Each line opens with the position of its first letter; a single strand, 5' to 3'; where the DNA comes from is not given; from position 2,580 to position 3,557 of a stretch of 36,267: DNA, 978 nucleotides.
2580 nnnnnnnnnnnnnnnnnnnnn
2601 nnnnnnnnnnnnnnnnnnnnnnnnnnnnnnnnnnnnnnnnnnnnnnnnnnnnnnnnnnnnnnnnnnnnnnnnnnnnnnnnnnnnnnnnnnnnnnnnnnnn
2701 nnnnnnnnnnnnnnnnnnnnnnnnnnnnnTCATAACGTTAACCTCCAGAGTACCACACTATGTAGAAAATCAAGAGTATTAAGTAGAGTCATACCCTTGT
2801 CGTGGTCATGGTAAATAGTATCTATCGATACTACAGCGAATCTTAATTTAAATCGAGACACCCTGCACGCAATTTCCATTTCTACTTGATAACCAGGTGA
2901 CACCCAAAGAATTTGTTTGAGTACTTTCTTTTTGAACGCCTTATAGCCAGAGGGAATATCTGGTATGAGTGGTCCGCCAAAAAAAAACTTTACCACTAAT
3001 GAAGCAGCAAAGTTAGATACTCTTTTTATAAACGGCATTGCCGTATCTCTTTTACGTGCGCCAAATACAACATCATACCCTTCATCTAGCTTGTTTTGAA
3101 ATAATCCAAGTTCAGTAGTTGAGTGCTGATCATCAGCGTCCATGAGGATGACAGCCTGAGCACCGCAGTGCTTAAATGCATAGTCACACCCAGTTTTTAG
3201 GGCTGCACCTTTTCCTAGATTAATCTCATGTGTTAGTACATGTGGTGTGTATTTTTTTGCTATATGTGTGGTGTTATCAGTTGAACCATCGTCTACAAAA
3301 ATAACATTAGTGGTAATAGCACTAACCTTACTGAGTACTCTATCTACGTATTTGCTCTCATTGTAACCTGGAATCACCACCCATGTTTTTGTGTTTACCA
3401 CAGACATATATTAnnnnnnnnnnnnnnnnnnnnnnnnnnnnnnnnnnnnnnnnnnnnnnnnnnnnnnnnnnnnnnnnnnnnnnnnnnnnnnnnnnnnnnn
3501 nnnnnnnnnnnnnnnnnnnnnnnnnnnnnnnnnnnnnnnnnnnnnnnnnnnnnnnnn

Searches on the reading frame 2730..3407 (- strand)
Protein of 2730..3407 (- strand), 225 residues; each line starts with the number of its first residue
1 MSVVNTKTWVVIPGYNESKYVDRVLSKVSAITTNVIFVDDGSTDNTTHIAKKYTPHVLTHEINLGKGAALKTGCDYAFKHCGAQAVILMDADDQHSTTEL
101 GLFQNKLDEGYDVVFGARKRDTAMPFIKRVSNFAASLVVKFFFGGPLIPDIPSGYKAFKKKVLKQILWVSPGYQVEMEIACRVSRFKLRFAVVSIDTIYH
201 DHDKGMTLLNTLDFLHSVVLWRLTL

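Call 21: search_protein_families(library=pfam, proteins=[window:2730-3407:-], max_evalue=0.001)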
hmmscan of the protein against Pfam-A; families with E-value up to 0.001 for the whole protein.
window:2730-3407:- (225 aa): 2 families
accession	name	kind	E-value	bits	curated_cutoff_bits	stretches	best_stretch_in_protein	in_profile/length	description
PF00535.33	Glycos_transf_2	-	2.3e-27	96.4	23.3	1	10-166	2-167/168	Glycosyl transferase family 2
PF10111.15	Glyco_tranf_2_2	-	0.00072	19.6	27.3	0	10-98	2-97/276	Glycosyltransferase like family 2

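Call 24: search_solved_structures(query=window:2730-3407:-, max_evalue=0.001)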
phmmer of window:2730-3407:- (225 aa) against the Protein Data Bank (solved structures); distinct sequences matched with E-value up to 0.001: 13.
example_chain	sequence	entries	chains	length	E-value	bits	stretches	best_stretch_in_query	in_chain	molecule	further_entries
5mlz_A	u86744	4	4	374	8e-10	42.3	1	6-188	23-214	Dolichol monophosphate mannose synthase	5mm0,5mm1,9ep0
9hwj_A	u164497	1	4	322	2.4e-09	40.7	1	7-140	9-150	Undecaprenyl-phosphate 4-deoxy-4-formamido-L-arabinose transferase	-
9bhc_C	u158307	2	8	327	1.7e-08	37.9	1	7-163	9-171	Undecaprenyl-phosphate 4-deoxy-4-formamido-L-arabinose transferase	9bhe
8vxh_A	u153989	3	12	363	2.1e-08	37.6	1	7-162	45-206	Undecaprenyl-phosphate 4-deoxy-4-formamido-L-arabinose transferase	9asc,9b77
5ekp_C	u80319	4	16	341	4.7e-07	33.2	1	9-139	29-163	Uncharacterized glycosyltransferase sll0501 | Glycosyltransferase sll0501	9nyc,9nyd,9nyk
5eke_A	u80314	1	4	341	4.7e-07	33.2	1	9-139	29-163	Uncharacterized glycosyltransferase sll0501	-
9nye_A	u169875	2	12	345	4.9e-07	33.1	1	9-139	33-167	Glycosyltransferase sll0501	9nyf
5hea_A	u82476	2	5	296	1e-05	28.8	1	10-113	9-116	Putative glycosyltransferase (GalT1)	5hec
3bcv_A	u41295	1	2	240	1.3e-05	28.5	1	6-122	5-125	Putative glycosyltransferase protein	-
2z87_A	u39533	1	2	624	7.4e-05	26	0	10-94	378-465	Chondroitin synthase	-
2z86_A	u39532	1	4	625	7.4e-05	26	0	10-94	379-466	Chondroitin synthase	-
5tz8_A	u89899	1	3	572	0.00053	23.2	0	9-98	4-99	Glycosyl transferase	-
5tze_C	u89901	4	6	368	0.00064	22.9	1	9-99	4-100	Glycosyl transferase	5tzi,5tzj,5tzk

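Call 60: search_protein_families(library=ncbifam, proteins=[window:2730-3407:-], max_evalue=0.001)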
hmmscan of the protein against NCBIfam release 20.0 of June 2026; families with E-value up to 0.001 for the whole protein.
window:2730-3407:- (225 aa): 17 families
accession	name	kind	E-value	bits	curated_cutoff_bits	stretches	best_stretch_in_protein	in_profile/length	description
NF058614.1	PPMAGASynPpgS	equivalog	3.9e-33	114.8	370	1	8-219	2-220/226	polyprenyl-phospho-N-acetylgalactosaminyl synthase PpgS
TIGR04182.1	glyco_TIGR04182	equivalog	1.8e-23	83.3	325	1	10-211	4-203/293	S-layer glycoprotein N-glycosyltransferase AglJ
NF041391.1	DPhHxTase_Halo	equivalog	4.7e-19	68.2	375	1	14-187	3-175/213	dolichyl-phosphate hexose transferase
NF047588.1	GlcsyltransPgfSStrep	equivalog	3.9e-13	49.3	500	1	10-124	5-127/308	glycosyltransferase PgfS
NF007986.1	PRK10714.1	equivalog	1.7e-11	43.7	529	1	7-167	7-173/316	undecaprenyl-phosphate 4-deoxy-4-formamido-L-arabinose transferase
TIGR04283.1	glyco_like_mftF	equivalog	5.9e-09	35.8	182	1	10-95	3-85/221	TIGR04283 family arsenosugar biosynthesis glycosyltransferase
TIGR03937.1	PgaC_IcaA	equivalog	1.5e-08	34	422.3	1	10-92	49-135/407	poly-beta-1,6-N-acetyl-D-glucosamine synthase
NF041875.1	EPS_EpsD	equivalog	3.1e-08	33.4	370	1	10-105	3-102/325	exopolysaccharide biosynthesis glycosyltransferase EpsD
NF041865.1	EpsU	equivalog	4.2e-07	29.3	700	1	7-113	40-153/394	exopolysaccharide biosynthesis GT2 family glycosyltransferase EpsU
NF007482.0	PRK10073.1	equivalog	5.2e-07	29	423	1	5-94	5-97/334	glycosyltransferase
TIGR03965.1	mycofact_glyco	equivalog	4e-06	26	280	1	9-77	77-153/467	mycofactocin biosynthesis glycosyltransferase MftF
NF047683.1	TeichurnBiosyTuaG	equivalog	6.4e-06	26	400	1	7-100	7-104/252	teichuronic acid biosynthesis protein TuaG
NF010496.0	PRK13915.1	equivalog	2.9e-05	23.3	262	1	8-62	33-93/307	glucosyl-3-phosphoglycerate synthase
NF038302.1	EPS_HpsE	equivalog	0.0002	20.4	300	1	10-80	5-80/307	hormogonium polysaccharide biosynthesis glycosyltransferase HpsE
TIGR01556.1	rhamnosyltran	subfamily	0.00067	18.9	200.55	1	28-110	17-101/281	rhamnosyltransferase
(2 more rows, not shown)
